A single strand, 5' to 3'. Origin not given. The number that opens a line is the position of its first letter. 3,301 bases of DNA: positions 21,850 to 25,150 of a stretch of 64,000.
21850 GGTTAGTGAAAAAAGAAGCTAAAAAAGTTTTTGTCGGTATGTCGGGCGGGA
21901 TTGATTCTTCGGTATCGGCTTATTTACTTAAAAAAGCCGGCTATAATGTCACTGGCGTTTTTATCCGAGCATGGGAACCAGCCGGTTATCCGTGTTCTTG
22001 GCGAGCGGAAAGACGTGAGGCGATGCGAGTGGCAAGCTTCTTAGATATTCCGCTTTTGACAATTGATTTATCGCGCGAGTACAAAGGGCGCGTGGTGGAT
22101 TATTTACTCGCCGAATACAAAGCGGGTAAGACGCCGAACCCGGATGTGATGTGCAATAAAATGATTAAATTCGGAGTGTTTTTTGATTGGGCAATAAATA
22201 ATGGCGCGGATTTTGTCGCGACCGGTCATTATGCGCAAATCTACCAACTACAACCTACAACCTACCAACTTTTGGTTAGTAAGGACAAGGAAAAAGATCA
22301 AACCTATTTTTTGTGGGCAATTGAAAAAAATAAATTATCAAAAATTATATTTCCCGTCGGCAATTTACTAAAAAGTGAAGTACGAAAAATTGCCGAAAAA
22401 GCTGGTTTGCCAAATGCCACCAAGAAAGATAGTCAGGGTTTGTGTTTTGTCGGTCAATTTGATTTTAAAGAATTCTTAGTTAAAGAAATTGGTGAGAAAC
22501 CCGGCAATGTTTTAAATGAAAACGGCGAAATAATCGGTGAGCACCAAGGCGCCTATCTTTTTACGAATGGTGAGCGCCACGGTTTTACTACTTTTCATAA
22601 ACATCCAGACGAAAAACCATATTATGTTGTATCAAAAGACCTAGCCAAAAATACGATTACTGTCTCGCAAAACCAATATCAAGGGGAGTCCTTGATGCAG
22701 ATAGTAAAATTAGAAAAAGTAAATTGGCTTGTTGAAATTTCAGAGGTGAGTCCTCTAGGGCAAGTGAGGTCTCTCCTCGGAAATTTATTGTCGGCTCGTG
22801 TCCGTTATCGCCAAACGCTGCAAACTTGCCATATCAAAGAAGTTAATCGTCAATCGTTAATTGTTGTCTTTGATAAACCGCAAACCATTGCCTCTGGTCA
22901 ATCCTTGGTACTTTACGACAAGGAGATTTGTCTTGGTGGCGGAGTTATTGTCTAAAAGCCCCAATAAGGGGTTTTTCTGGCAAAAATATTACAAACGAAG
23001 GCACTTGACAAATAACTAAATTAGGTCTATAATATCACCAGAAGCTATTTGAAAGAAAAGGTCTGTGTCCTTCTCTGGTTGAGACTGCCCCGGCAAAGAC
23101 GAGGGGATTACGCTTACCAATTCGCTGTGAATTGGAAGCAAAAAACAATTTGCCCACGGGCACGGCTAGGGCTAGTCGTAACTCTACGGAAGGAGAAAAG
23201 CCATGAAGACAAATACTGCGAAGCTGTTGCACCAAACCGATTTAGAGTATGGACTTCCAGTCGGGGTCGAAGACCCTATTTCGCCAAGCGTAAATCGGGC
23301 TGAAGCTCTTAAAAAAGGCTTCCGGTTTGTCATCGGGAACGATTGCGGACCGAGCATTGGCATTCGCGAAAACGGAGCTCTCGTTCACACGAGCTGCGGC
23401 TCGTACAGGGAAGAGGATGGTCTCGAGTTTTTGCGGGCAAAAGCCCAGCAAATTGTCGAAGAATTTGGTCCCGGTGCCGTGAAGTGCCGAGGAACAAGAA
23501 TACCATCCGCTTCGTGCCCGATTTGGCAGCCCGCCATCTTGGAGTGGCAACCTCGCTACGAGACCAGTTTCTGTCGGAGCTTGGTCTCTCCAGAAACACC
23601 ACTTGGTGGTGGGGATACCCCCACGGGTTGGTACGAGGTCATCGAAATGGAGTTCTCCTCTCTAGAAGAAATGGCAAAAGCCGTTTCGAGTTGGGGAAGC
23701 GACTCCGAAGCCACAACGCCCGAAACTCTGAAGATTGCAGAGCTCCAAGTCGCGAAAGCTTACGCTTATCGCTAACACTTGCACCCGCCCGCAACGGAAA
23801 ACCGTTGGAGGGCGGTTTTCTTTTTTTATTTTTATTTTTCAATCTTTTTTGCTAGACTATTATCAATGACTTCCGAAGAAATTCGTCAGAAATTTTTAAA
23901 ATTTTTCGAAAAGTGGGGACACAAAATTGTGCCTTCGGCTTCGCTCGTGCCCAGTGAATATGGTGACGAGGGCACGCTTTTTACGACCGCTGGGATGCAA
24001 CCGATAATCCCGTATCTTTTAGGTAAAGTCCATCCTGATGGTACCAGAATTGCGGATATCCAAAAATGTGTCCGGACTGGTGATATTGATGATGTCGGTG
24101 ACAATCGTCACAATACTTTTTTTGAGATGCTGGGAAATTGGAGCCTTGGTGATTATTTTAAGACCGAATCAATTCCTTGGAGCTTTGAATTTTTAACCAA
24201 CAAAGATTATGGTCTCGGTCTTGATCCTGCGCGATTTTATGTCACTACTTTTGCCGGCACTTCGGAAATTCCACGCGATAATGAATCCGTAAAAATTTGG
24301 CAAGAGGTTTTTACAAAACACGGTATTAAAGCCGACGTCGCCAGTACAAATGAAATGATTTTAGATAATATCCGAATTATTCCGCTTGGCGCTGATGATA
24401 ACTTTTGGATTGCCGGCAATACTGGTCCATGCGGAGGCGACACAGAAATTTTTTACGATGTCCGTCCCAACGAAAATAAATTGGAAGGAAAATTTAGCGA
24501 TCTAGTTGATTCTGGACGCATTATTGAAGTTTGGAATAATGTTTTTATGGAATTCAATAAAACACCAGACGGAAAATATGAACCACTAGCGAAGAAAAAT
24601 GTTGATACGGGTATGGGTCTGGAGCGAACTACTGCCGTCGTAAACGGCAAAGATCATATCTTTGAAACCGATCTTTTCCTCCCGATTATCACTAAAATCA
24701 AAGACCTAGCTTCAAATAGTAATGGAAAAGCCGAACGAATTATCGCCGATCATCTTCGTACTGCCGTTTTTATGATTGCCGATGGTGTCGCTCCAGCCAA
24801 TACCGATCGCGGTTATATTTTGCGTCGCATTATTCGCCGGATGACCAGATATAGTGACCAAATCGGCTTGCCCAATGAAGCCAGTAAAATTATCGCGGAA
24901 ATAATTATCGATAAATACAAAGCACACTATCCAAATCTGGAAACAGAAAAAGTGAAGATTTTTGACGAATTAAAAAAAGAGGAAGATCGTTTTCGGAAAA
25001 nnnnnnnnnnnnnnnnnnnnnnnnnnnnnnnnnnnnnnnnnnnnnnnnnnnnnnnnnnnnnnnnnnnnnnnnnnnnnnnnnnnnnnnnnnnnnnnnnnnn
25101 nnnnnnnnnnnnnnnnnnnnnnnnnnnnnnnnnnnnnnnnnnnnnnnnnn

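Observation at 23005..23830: GC-rich 0.8-kb island: consensus sigma70 promoter, 160-nt structured leader, 190-aa Cys-containing ORF and strong terminator between mnmA and alaS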

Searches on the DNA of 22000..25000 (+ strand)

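Call 4: search_rna_families(source=window, start=22000, end=25000, threshold=evalue, max_evalue=1, show_alignments=3)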
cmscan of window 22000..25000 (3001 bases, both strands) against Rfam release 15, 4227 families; matches with E-value up to 1: 0.
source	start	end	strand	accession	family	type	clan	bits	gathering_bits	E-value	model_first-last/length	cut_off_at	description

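Call 21: search_dna_similar(query=window:23005-23840:+, collection=phages, mode=distant)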
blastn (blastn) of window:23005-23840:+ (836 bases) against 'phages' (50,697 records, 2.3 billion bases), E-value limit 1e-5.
No match.

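Call 63: search_rna_families(sources=[L082, L094, L097, L106, L001], threshold=evalue, max_evalue=1, show_alignments=2)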
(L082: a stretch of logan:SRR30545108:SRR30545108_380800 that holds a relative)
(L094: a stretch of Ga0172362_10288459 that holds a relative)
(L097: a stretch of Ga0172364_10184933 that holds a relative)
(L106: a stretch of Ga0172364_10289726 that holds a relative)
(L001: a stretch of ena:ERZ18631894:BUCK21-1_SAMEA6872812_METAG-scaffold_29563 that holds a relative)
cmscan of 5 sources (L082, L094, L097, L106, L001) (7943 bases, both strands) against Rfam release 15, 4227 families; matches with E-value up to 1: 2.
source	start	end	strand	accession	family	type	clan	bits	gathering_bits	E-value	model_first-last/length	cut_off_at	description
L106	68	144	+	RF00233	Tymo_tRNA-like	Cis-reg;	-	20.7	40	0.73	1-84/84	no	Tymovirus/Pomovirus/Furovirus tRNA-like 3' UTR element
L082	815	996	+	RF01295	SCARNA7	Gene; snRNA; snoRNA; scaRNA;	-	19.1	65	0.21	1-330/330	no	Small Cajal body-specific RNA 7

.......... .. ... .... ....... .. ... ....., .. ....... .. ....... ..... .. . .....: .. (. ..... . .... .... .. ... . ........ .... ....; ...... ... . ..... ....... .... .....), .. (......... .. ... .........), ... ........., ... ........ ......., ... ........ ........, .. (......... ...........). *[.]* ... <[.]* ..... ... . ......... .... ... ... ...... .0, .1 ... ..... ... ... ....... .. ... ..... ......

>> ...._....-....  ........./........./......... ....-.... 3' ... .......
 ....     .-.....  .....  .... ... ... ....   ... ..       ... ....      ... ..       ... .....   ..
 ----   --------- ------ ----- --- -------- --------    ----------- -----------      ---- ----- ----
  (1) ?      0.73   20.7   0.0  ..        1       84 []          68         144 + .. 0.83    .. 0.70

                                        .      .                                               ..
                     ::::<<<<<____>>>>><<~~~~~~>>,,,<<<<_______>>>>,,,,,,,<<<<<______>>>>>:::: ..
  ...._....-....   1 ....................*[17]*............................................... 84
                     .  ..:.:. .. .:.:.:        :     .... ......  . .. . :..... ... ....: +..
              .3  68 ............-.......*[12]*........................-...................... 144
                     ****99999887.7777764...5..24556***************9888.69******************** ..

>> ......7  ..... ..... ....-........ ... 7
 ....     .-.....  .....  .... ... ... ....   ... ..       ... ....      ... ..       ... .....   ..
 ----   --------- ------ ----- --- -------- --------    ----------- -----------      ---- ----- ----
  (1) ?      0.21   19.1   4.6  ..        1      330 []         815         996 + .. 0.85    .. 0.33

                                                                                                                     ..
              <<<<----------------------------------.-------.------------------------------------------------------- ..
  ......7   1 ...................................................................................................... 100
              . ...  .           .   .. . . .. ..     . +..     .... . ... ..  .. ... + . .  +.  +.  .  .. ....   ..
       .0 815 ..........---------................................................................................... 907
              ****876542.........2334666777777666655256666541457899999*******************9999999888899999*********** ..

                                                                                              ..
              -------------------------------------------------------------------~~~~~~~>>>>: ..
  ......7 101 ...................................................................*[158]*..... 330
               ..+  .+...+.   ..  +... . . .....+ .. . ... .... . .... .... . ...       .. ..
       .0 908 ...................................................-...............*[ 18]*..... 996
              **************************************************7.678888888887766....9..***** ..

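Call 87: search_rna_families(source=window, start=23030, end=23215, threshold=evalue, max_evalue=10)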
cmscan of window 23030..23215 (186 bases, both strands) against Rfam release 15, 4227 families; matches with E-value up to 10: 5.
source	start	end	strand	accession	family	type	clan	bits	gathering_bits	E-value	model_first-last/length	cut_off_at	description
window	23144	23210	+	RF00442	Guanidine-I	Cis-reg; riboswitch;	-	14.3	63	1.8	1-107/107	no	Guanidine-I riboswitch aptamer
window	23118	23205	+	RF02980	freshwater-2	Cis-reg;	-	13.6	49.9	7.4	1-84/84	no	freshwater-2 RNA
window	23046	23089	-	RF01341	CRISPR-DR30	Gene; CRISPR;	-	12.3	50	8.7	1-38/38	no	CRISPR RNA direct repeat element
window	23106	23186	-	RF01761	wcaG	Cis-reg;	-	11.4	42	7.6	1-98/98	no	wcaG RNA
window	23152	23176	-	RF01876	MIAT_exon5_2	Gene; lncRNA;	-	8.7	75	9.1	55-83/83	no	Myocardial infarction associated transcript exon 5 conserved region 2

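Call 88: search_rna_families(source=window, start=23030, end=23840, threshold=evalue, max_evalue=10)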
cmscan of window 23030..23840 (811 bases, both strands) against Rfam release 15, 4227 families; matches with E-value up to 10: 4.
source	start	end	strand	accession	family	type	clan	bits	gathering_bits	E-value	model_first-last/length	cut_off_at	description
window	23766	23826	-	RF02416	TCV_H4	Cis-reg;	-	17.9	50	2.9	1-51/51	no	Turnip crinkle virus 3'UTR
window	23785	23824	+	RF00489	ctRNA_p42d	Gene; antisense;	-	16.6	50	1.6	5-44/46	no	ctRNA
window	23144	23210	+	RF00442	Guanidine-I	Cis-reg; riboswitch;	-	14.3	63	7.7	1-107/107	no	Guanidine-I riboswitch aptamer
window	23418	23478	+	RF00114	S15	Cis-reg; leader;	CL00121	11.8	39.5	6.7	1-117/117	no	Ribosomal S15 leader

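Call 89: search_rna_families(source=window, start=23030, end=23215, threshold=evalue, max_evalue=2, show_alignments=1)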
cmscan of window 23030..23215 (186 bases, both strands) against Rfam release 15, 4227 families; matches with E-value up to 2: 1.
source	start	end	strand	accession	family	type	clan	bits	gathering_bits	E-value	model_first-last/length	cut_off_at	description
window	23144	23210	+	RF00442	Guanidine-I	Cis-reg; riboswitch;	-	14.3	63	1.8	1-107/107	no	Guanidine-I riboswitch aptamer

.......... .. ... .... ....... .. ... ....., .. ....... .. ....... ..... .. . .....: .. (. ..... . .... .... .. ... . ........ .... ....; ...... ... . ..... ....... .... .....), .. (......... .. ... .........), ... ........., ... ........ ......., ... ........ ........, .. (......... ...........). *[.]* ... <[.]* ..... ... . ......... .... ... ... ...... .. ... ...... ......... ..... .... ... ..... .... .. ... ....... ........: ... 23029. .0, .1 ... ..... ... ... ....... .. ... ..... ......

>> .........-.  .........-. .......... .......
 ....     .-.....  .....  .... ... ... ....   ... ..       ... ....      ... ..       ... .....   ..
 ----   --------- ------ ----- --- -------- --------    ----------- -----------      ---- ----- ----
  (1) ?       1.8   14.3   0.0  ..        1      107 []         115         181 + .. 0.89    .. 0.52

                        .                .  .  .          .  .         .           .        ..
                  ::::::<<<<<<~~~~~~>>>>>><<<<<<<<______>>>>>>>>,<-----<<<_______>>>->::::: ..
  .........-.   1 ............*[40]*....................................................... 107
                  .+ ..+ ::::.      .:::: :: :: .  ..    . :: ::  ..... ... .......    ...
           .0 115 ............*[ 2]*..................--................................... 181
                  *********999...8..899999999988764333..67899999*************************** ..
